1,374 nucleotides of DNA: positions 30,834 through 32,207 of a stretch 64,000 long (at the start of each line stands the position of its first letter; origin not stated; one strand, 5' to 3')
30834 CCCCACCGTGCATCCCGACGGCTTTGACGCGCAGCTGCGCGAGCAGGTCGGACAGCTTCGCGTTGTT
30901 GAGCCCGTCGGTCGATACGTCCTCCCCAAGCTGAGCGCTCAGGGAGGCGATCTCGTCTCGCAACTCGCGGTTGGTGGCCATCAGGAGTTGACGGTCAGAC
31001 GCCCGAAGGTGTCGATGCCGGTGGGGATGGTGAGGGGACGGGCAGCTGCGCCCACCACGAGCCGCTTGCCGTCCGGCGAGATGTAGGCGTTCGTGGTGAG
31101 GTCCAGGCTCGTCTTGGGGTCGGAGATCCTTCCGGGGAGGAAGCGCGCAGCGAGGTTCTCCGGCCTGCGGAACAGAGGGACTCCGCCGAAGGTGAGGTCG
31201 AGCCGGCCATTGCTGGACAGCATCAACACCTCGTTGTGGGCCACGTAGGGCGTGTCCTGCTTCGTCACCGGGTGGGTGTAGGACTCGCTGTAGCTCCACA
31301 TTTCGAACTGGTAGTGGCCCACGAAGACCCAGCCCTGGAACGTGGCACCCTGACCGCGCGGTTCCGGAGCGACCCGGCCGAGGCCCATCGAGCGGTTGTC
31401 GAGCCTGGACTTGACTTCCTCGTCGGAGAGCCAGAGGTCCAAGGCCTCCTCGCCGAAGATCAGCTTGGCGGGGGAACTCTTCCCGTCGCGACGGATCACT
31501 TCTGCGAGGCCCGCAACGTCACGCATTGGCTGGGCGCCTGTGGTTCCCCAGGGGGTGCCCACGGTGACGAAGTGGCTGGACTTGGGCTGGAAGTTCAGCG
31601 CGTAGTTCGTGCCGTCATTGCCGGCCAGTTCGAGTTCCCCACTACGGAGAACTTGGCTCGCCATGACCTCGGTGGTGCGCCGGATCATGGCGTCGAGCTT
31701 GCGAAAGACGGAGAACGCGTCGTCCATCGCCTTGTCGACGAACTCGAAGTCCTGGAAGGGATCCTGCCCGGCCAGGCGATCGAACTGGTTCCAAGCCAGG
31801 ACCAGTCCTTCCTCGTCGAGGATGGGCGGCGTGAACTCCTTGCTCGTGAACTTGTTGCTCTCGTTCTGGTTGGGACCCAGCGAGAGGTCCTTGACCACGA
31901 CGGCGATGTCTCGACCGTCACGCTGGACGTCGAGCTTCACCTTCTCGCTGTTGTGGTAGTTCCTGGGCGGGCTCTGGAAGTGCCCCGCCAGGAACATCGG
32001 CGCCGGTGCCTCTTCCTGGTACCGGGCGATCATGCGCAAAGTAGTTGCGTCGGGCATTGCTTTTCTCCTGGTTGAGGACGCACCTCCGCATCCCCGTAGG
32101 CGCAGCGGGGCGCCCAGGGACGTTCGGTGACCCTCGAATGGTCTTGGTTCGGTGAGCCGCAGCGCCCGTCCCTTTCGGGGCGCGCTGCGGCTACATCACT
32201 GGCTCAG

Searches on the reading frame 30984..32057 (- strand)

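Call 54: search_protein_families(library=pfam, proteins=[window:30984-32057:-], max_evalue=0.001)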
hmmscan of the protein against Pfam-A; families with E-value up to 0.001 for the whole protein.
window:30984-32057:- (358 aa): 1 family
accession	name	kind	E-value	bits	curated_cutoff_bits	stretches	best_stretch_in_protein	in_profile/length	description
PF03864.22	Phage_cap_E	-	2.4e-24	86.4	22.9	1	12-356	11-329/329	Phage major capsid protein E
